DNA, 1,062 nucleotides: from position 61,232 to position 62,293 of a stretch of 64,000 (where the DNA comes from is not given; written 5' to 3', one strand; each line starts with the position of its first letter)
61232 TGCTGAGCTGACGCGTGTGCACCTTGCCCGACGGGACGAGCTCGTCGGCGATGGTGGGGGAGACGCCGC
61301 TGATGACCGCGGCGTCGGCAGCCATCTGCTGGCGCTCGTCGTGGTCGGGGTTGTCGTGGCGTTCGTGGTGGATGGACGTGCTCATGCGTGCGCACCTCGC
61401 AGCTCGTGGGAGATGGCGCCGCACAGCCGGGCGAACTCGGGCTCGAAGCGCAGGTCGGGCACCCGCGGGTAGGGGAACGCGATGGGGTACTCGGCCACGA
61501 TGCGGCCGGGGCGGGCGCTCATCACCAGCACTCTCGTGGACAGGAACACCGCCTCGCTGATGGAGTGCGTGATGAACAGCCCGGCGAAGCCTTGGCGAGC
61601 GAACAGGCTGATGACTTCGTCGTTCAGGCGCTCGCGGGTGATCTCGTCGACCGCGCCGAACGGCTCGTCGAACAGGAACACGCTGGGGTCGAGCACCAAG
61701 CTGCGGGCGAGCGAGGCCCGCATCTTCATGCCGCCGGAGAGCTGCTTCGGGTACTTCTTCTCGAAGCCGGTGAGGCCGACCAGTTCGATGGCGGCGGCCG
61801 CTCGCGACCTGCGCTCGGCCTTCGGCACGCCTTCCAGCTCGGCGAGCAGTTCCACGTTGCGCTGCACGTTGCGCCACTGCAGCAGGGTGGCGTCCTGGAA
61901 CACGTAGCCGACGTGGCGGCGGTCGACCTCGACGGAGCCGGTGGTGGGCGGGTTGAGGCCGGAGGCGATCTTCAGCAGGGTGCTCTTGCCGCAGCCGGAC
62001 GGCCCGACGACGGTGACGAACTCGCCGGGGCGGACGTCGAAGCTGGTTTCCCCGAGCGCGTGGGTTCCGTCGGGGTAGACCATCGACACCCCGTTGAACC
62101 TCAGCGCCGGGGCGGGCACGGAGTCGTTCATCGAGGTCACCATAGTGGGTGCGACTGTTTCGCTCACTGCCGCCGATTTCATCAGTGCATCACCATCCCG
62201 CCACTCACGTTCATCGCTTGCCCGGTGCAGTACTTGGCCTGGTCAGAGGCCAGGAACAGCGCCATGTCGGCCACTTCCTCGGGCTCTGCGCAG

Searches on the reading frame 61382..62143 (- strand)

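Call 60: search_protein_families(library=pfam, proteins=[window:61382-62143:-], max_evalue=0.001)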
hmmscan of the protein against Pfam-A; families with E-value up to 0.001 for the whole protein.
window:61382-62143:- (253 aa): 2 families
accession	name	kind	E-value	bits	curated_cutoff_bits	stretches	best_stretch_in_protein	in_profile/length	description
PF00005.33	ABC_tran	-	1.7e-29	103.6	25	1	32-162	3-136/137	ABC transporter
PF13191.12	AAA_16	-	0.00019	22.4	32.6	1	34-161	19-104/167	AAA ATPase domain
